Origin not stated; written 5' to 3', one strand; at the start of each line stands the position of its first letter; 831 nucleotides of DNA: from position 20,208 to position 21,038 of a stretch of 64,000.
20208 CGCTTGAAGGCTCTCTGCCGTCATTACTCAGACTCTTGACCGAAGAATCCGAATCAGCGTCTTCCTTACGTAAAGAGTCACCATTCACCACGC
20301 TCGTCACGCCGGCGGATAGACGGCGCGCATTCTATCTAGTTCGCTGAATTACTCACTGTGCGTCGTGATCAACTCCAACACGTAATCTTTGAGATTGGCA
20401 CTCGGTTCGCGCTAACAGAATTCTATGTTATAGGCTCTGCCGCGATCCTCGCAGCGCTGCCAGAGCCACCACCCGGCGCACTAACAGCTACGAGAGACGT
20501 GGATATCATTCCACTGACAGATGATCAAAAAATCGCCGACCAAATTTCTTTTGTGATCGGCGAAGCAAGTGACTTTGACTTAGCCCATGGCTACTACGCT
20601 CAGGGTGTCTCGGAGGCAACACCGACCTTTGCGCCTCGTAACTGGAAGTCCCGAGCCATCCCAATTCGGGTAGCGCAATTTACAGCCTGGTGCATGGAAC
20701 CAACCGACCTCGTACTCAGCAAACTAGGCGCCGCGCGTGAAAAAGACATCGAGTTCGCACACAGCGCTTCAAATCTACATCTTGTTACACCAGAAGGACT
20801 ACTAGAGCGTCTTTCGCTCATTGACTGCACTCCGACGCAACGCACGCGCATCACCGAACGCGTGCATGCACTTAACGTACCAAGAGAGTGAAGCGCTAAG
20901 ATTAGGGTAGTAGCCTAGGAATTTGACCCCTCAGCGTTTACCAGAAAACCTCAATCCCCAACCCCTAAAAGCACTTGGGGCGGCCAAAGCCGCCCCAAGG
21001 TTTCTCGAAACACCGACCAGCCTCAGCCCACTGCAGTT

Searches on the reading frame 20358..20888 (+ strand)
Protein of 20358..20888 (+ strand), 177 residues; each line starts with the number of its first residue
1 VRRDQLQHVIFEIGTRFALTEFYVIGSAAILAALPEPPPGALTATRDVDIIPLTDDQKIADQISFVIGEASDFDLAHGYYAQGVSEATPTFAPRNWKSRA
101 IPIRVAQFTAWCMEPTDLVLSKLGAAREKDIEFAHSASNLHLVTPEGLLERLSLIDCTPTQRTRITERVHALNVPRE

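Call 3: search_protein_families(library=pfam, proteins=[window:20358-20888:+], max_evalue=10)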
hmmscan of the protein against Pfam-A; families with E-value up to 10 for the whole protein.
window:20358-20888:+ (177 aa): 2 families
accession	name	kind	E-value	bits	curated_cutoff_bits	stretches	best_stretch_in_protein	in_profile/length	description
PF19502.5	DUF6036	-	1.4e-10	41.7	23.6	1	20-137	20-118/164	Nucleotidyltransferase of unknown function (DUF6036)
PF09970.15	DUF2204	-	0.31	11.1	20.3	1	21-77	18-69/181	Nucleotidyl transferase of unknown function (DUF2204)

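Call 4: search_protein_families(library=padloc, proteins=[window:20358-20888:+], max_evalue=10)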
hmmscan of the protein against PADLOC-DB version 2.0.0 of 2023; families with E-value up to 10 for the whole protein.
window:20358-20888:+ (177 aa): 0 families

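Call 5: search_protein_families(library=ncbifam, proteins=[window:20358-20888:+], max_evalue=10)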
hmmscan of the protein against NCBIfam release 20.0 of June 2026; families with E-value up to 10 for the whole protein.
window:20358-20888:+ (177 aa): 1 family
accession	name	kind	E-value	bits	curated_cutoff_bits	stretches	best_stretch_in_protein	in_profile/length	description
NF005755.0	PRK07579.1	equivalog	0.071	12.9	238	1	50-121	4-71/245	dTDP-4-amino-4,6-dideoxyglucose formyltransferase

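Call 6: find_homologous_proteins(query=window:20358-20888:+)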
Query window:20358-20888:+ (177 aa): 333 proteins with E <= 0.001 among 547 candidates; the best 120 are listed.
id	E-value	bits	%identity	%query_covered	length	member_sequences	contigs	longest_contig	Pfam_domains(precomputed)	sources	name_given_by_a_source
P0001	3.4e-112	390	99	100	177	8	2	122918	PF19502.6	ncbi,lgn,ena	-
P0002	2.8e-74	266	70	97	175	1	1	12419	PF19502.6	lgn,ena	-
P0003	1.4e-73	264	70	97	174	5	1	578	PF19502.6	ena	-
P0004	1.4e-72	261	69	97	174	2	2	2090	PF19502.6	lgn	-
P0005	1.4e-72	261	69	97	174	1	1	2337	PF19502.6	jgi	jgi:hypothetical protein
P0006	3.6e-72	259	69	97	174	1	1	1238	PF19502.6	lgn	-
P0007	1.5e-71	257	66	97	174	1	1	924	PF19502.6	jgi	jgi:hypothetical protein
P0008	2.7e-71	257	69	97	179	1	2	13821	PF19502.6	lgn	-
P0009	3.4e-71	256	69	97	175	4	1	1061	PF19502.6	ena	-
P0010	4.1e-71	256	69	99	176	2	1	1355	PF19502.6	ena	-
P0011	4.8e-71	256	66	97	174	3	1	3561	PF19502.6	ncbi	-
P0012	9.1e-71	255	69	97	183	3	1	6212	PF19502.6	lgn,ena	-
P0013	9.2e-71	255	66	97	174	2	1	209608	PF19502.6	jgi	jgi:hypothetical protein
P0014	1.0e-70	255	67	97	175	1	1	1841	PF19502.6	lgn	-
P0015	1.3e-70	254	66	97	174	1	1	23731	PF19502.6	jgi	jgi:hypothetical protein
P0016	3.1e-70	253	67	97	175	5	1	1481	PF19502.6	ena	-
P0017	4.8e-70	253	66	97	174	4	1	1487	PF19502.6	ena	-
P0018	6.2e-70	252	66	97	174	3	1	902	PF19502.6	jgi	jgi:hypothetical protein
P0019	6.5e-70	252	66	97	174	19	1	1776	PF19502.6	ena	-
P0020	7.8e-70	252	66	97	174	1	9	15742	PF19502.6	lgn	-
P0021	1.2e-69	251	66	97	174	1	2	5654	PF19502.6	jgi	-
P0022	1.2e-69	251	67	97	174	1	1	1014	PF19502.6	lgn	-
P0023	1.6e-69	251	67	97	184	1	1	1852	PF19502.6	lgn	-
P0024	2.0e-69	251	66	96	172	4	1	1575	PF19502.6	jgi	-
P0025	2.3e-69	250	66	97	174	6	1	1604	PF19502.6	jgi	jgi:hypothetical protein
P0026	2.4e-69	250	67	97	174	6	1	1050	PF19502.6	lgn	-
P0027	3.0e-69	250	66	96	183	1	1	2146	PF19502.6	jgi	jgi:hypothetical protein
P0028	3.2e-69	250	65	97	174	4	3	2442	PF19502.6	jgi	-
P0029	3.3e-69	250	65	97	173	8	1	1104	PF19502.6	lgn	-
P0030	3.3e-69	250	63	99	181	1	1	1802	PF19502.6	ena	-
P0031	3.7e-69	250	67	97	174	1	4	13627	PF19502.6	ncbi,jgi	jgi:hypothetical protein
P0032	4.0e-69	250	65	100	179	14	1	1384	PF19502.6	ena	-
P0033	4.5e-69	249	66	97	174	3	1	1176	PF19502.6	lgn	-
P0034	6.4e-69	249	65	97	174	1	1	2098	PF19502.6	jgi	jgi:hypothetical protein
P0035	7.6e-69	249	65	97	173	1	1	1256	PF19502.6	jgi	jgi:hypothetical protein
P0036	1.8e-68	247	66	97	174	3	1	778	PF19502.6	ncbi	-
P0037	1.8e-68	247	67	97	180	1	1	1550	PF19502.6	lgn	-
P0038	2.2e-68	247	65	97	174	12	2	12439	PF19502.6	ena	-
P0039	2.2e-68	247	66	97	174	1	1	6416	PF19502.6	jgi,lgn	jgi:hypothetical protein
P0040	2.2e-68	247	66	97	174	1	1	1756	PF19502.6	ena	-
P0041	2.4e-68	247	65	97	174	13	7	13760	PF19502.6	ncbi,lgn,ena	-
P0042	2.5e-68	247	66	97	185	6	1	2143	PF19502.6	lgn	-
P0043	2.9e-68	247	65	97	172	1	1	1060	PF19502.6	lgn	-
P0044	3.0e-68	247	64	97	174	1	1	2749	PF19502.6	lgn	-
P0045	4.0e-68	246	65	97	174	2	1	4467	PF19502.6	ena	-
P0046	5.4e-68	246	66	97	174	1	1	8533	PF19502.6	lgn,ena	-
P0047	6.4e-68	246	65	97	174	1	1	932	PF19502.6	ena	-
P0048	7.2e-68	245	65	97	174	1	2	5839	PF19502.6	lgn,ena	-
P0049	7.5e-68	245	65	97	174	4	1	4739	PF19502.6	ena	-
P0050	7.8e-68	245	65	97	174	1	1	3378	PF19502.6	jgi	jgi:hypothetical protein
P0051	9.1e-68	245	63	97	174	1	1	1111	PF19502.6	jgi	-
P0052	1.0e-67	245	65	97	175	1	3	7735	PF19502.6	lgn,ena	-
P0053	1.1e-67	245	66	97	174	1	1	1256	PF19502.6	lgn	-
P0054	1.5e-67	244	65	97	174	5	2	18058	PF19502.6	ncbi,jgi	jgi:hypothetical protein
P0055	2.1e-67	244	65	97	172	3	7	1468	PF19502.6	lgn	-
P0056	2.5e-67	244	66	97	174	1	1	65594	PF19502.6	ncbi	-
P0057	3.9e-67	243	66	97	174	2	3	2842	PF19502.6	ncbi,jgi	jgi:hypothetical protein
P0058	3.9e-67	243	65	97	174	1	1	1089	PF19502.6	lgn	-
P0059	4.0e-67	243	66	97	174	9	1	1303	PF19502.6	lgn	-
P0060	5.3e-67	243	66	97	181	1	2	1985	PF19502.6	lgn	-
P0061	6.7e-67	242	65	96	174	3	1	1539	PF19502.6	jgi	-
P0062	7.1e-67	242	63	97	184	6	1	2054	PF19502.6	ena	-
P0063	8.2e-67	242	66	97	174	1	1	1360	PF19502.6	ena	-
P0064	1.4e-66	241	63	97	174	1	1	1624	PF19502.6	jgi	-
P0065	1.5e-66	241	65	97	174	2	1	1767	PF19502.6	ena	-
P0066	1.5e-66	241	69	93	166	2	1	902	PF19502.6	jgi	jgi:hypothetical protein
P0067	1.6e-66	241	63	97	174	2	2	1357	PF19502.6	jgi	jgi:hypothetical protein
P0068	1.6e-66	241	61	99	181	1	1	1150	PF19502.6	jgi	jgi:hypothetical protein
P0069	1.9e-66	241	65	97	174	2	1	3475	PF19502.6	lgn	-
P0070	1.9e-66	241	63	97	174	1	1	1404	PF19502.6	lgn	-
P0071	2.0e-66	241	65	97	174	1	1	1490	PF19502.6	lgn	-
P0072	2.2e-66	241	64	97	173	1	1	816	PF19502.6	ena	-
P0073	2.7e-66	240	65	97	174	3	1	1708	PF19502.6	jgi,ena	-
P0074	2.7e-66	240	64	97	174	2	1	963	PF19502.6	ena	-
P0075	3.5e-66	240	64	97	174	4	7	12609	PF19502.6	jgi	jgi:hypothetical protein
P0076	4.0e-66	240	65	99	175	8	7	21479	PF19502.6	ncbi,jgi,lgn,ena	-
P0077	4.2e-66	240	65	97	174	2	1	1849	PF19502.6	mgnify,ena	mgnify:FL=1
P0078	4.9e-66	240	62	97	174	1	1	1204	PF19502.6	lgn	-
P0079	6.7e-66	239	62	99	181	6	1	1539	PF19502.6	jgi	jgi:hypothetical protein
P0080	7.3e-66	239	65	96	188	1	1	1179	PF19502.6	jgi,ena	-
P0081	8.4e-66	239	63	97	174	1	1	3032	PF19502.6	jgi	jgi:hypothetical protein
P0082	8.8e-66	239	65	97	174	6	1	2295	PF19502.6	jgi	jgi:hypothetical protein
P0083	9.6e-66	239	64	97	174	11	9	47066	PF19502.6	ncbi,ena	-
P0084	1.1e-65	238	66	92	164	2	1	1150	PF19502.6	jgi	jgi:hypothetical protein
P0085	1.2e-65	238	64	97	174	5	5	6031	PF19502.6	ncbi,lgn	-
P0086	1.2e-65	238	64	97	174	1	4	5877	PF19502.6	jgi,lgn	jgi:hypothetical protein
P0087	1.5e-65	238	63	97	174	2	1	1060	PF19502.6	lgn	-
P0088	1.8e-65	238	62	98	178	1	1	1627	PF19502.6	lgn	-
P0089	1.9e-65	238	64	97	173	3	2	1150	PF19502.6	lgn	-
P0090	2.3e-65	237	63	97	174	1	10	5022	PF19502.6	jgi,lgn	-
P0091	2.3e-65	237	64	97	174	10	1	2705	PF19502.6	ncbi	-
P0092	2.7e-65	237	65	96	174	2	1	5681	PF19502.6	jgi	jgi:hypothetical protein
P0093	2.8e-65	237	63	99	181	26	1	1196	PF19502.6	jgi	jgi:hypothetical protein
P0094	2.8e-65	237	64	96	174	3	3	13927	PF19502.6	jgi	jgi:hypothetical protein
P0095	2.9e-65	237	63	97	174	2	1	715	PF19502.6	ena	-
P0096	3.0e-65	237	64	97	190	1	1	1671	PF19502.6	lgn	-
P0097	3.2e-65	237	65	97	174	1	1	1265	PF19502.6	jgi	jgi:hypothetical protein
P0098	3.7e-65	237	64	97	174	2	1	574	PF19502.6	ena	-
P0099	3.9e-65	237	63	97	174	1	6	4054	PF19502.6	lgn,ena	-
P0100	5.4e-65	236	64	96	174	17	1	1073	PF19502.6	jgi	-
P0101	5.6e-65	236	62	97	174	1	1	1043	PF19502.6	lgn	-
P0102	5.9e-65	236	65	97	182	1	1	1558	PF19502.6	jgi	jgi:hypothetical protein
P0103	7.6e-65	236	66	97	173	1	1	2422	PF19502.6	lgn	-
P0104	9.8e-65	235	64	96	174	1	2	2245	PF19502.6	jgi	jgi:hypothetical protein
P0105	1.2e-64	235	64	97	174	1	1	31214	PF19502.6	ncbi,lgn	ncbi:MAG: DUF6036 family nucleotidyltransferase [Steroidobacteraceae bacterium]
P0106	1.2e-64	235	62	97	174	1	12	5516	PF19502.6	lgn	-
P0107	1.3e-64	235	63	97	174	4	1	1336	PF19502.6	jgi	-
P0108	1.5e-64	235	65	95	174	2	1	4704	PF19502.6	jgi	jgi:hypothetical protein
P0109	1.6e-64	235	65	97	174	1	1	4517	PF19502.6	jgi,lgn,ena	-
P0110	2.0e-64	234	62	99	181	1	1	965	PF19502.6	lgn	-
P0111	2.4e-64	234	62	97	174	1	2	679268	PF19502.6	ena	-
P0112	2.6e-64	234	63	97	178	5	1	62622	PF19502.6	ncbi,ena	-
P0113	3.2e-64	234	62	96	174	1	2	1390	PF19502.6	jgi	-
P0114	3.5e-64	233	61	97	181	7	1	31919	PF19502.6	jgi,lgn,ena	-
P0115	3.9e-64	233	63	97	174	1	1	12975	PF19502.6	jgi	jgi:hypothetical protein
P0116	4.3e-64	233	62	97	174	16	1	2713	PF19502.6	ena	-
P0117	4.4e-64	233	62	97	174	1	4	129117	PF19502.6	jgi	jgi:hypothetical protein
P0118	4.7e-64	233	62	96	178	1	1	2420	PF19502.6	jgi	jgi:hypothetical protein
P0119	4.8e-64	233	62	98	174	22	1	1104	PF19502.6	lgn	-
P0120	5.9e-64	233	63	97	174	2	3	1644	PF19502.6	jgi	jgi:hypothetical protein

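Call 10: search_solved_structures(query=window:20358-20888:+, max_evalue=10, show_alignments=2)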
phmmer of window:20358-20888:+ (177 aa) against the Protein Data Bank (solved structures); distinct sequences matched with E-value up to 10: 1.
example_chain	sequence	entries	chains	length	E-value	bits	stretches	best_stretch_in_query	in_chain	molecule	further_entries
5nzz_A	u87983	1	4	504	0.95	12.3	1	78-146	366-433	TGF-beta-activated kinase 1 and MAP3K7-binding protein 1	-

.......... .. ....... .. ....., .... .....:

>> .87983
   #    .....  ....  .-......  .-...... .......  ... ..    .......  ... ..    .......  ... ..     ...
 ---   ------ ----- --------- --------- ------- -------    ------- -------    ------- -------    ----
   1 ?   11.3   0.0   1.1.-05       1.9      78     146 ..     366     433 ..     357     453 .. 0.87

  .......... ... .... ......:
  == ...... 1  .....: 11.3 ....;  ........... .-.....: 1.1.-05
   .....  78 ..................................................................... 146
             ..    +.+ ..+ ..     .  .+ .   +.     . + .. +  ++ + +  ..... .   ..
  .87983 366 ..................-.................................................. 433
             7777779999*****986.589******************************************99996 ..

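Call 16: find_related_loci(query=A1, collection=genome_contigs, flank=4000)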
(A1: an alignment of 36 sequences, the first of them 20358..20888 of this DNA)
Query A1 (177 aa) in genome_contigs; peptide patterns used: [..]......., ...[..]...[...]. (x = any residue, [..] = any of these).
402 stretches matched a pattern; 370 encode a relative of the query (tblastn E <= 1e-3); the best 80 are kept; 80 distinct loci.
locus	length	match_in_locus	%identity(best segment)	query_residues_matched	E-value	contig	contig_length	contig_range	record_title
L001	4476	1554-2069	65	1-172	9e-75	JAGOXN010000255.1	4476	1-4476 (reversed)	MAG: Steroidobacteraceae bacterium isolate Gw_Inlet_bin_276 Gw_Inlet_49227_length_4476_cov_4.970338, whole genome shotgu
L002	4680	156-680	63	1-175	1e-74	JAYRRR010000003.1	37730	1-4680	MAG: Steroidobacteraceae bacterium isolate XM1_ASGE3bin.34 k141_30389, whole genome shotgun sequence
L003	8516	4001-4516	66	1-172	8e-75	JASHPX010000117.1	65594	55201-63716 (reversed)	MAG: Gammaproteobacteria bacterium isolate JOPF060 JOPF_NEAR_contig_449146, whole genome shotgun sequence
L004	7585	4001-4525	65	1-175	5e-74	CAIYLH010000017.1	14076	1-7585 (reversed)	MAG: uncultured proteobacterium isolate MJ-2014_bin-0272 genome assembly, contig: bin-0272:017/139, whole genome shotgun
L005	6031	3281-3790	64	3-172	8e-73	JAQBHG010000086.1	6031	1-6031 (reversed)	MAG: Steroidobacteraceae bacterium isolate MAG_453_bin-06 453_bin-06_ctg-086, whole genome shotgun sequence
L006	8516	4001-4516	63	1-172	4e-72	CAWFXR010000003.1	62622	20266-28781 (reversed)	MAG: uncultured Gammaproteobacteria bacterium isolate MFD00905.bin.3.435 genome assembly, contig: contig_18587, whole ge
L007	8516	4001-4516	63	1-172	1e-71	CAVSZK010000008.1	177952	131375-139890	MAG: uncultured Gammaproteobacteria bacterium isolate MFD04716.bin.1.412 genome assembly, contig: contig_25071, whole ge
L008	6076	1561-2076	63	1-172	2e-71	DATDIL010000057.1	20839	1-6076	MAG TPA_asm: Steroidobacteraceae bacterium isolate SMAG_U303 k141_207193, whole genome shotgun sequence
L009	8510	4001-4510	62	3-172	2e-70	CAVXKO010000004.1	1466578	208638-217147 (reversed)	MAG: uncultured Gammaproteobacteria bacterium isolate MFD02979.bin.2.183 genome assembly, contig: contig_26135, whole ge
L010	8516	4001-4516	62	1-172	2e-69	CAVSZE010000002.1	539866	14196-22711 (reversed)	MAG: uncultured Gammaproteobacteria bacterium isolate MFD04716.bin.1.381 genome assembly, contig: contig_23249, whole ge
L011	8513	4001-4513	62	5-175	1e-68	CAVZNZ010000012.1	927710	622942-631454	MAG: uncultured Gammaproteobacteria bacterium isolate MFD02979.bin.2.152 genome assembly, contig: contig_52287, whole ge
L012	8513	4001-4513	60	1-171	9e-68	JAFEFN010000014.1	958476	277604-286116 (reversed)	MAG: Proteobacteria bacterium isolate SZAS LIN-90 LIN-619__14__length-958476, whole genome shotgun sequence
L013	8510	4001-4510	62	3-172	6e-68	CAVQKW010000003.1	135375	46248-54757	MAG: uncultured Gammaproteobacteria bacterium isolate MFD00031.bin.2.49 genome assembly, contig: contig_16647, whole gen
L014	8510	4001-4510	60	3-172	4e-67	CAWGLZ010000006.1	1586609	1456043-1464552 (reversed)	MAG: uncultured Gammaproteobacteria bacterium isolate MFD09779.bin.1.284 genome assembly, contig: contig_6257, whole gen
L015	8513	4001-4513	61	1-171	4e-66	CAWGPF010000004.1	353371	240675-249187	MAG: uncultured proteobacterium isolate MFD05512.bin.1.63 genome assembly, contig: contig_48584, whole genome shotgun se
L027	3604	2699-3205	43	3-171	6e-31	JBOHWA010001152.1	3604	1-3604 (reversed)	MAG: Candidatus Binatia bacterium isolate H1-B2_metabat2.bin.22_sub k127_169467, whole genome shotgun sequence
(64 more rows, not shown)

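Call 21: predict_structure(alignment_id=A1)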
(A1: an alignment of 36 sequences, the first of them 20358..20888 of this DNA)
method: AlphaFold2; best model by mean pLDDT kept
length: 177 residues; sequences in the alignment: 36
mean_pLDDT: 96.2   pTM: 0.90
mean pLDDT of the five models: 96.2, 94.1, 94.1, 92.3, 88.6
residues with pLDDT >= 90: 172; 70-90: 2; 50-70: 2; < 50: 1
segments of 3 or more residues with pLDDT < 50: none
pLDDT, mean of each block of 10 residues (from residue 1): 97 98 98 96 96 97 98 98 97 97 98 98 96 96 96 97 98 73
secondary structure, 60 per line:
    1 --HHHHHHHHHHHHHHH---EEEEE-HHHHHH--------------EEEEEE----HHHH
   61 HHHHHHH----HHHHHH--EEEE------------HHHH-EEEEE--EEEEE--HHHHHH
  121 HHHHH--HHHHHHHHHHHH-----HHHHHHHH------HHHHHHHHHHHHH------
elements in order: H3-17 E21-25 H27-32 E47-52 H57-67 H72-77 E80-83 H96-99 E101-105 E108-112 H115-125 H128-139 H145-152 H159-171

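Call 25: fold_search(model_id=the predicted structure, library=pdb)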
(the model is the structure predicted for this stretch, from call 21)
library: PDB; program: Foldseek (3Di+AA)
matches with E <= 10: 64; with E <= 0.001: 0
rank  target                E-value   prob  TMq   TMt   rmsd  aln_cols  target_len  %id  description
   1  4lwj                  9.0e-01  0.08  0.22  0.19  13.0       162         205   12  Crystal structure of methionine sulfoxide reductase U16C from clostridium oremlandii (released 2014-06-11)
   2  4lwl                  1.1e+00  0.07  0.22  0.19  13.8       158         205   13  Crystal structure of methionine sulfoxide reductase U16C/E55A from clostridium oremlandii (released 2014-06-11)
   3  9hve_K                1.2e+00  0.05  0.14  0.10  13.7       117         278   10  Native human eIF2-eIF2B complex (released 2025-11-19)
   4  4qmi_B                1.4e+00  0.23  0.23  0.19   4.3        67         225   16  The XMAP215 family drives microtubule polymerization using a structurally diverse TOG array (released 2014-07-09)
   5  4lwk_A                1.4e+00  0.06  0.22  0.19  13.0       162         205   12  Crystal structure of methionine sulfoxide reductase U16S from clostridium oremlandii (released 2014-06-11)
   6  4lwm                  1.4e+00  0.06  0.22  0.20  14.1       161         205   12  Crystal structure of methionine sulfoxide reductase U16C/E55D from clostridium oremlandii with methionie sulfoxide (released 2014-06-11)
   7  8y5l_NA               2.0e+00  0.05  0.23  0.11  11.7       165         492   13  E.coli transcription translation coupling complex in TTC-B state 1 (subclass1) containing mRNA with 30-mer spacer, Nu (released 2025-08-13)
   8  4qmi_A                2.4e+00  0.20  0.24  0.20   4.2        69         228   17  The XMAP215 family drives microtubule polymerization using a structurally diverse TOG array (released 2014-07-09)
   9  7mqv_B                2.5e+00  0.02  0.14  0.10  14.3       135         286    9  Crystal structure of truncated (ACT domain removed) prephenate dehydrogenase tyrA from Bacillus anthracis in complex w (released 2021-05-19)
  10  3d7i_B                2.8e+00  0.14  0.21  0.34   4.9        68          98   16  Crystal structure of carboxymuconolactone decarboxylase family protein possibly involved in oxygen detoxification (159 (released 2008-07-15)
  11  4s1b_D                2.8e+00  0.03  0.16  0.14   7.7        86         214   12  Crystal Structure of L. monocytogenes phosphodiesterase PgpH HD domain in complex with Cyclic-di-AMP (released 2015-02-11)
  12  3hrd_D                3.0e+00  0.09  0.16  0.17   7.4        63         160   16  Crystal structure of nicotinate dehydrogenase (released 2009-06-30)
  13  1puo_B                3.4e+00  0.08  0.17  0.20   6.8        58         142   12  Crystal structure of Fel d 1- the major cat allergen (released 2003-10-14)
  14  7nzm_E                3.4e+00  0.03  0.14  0.14  14.3       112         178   12  Cryo-EM structure of pre-dephosphorylation complex of phosphorylated eIF2alpha with trapped holophosphatase (PP1A_D64A (released 2021-09-29)
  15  6dee                  3.6e+00  0.08  0.19  0.10   6.5        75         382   12  Crystal structure of the C-terminus of Homo sapiens SPIN90 (SH3-protein interacting with Nck), residues 306-722 (released 2018-10-24)
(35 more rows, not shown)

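Call 26: search_protein_families(library=pfam, alignment_id=A1, max_evalue=10)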
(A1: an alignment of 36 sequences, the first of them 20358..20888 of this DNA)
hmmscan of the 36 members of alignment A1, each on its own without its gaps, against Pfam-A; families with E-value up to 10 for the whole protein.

A. member 1, window:20358-20888:+ (177 aa): 2 families
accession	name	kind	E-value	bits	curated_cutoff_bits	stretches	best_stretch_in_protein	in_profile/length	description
PF19502.5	DUF6036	-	1.4e-10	41.7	23.6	1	20-137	20-118/164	Nucleotidyltransferase of unknown function (DUF6036)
PF09970.15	DUF2204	-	0.31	11.1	20.3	1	21-77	18-69/181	Nucleotidyl transferase of unknown function (DUF2204)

B. families by the number of members that match (of 36 scanned): 2 families
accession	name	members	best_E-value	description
PF19502.5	DUF6036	36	5.6e-13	Nucleotidyltransferase of unknown function (DUF6036)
PF09970.15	DUF2204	1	0.31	Nucleotidyl transferase of unknown function (DUF2204)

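Call 30: search_solved_structures(query=A1, max_evalue=10, show_alignments=3)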
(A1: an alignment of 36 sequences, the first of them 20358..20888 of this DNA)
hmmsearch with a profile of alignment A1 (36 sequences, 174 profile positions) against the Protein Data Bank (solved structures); distinct sequences matched with E-value up to 10: 1.
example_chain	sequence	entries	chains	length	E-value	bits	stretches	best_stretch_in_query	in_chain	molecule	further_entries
9ull_A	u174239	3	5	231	1.3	11.6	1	22-85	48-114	heavy chain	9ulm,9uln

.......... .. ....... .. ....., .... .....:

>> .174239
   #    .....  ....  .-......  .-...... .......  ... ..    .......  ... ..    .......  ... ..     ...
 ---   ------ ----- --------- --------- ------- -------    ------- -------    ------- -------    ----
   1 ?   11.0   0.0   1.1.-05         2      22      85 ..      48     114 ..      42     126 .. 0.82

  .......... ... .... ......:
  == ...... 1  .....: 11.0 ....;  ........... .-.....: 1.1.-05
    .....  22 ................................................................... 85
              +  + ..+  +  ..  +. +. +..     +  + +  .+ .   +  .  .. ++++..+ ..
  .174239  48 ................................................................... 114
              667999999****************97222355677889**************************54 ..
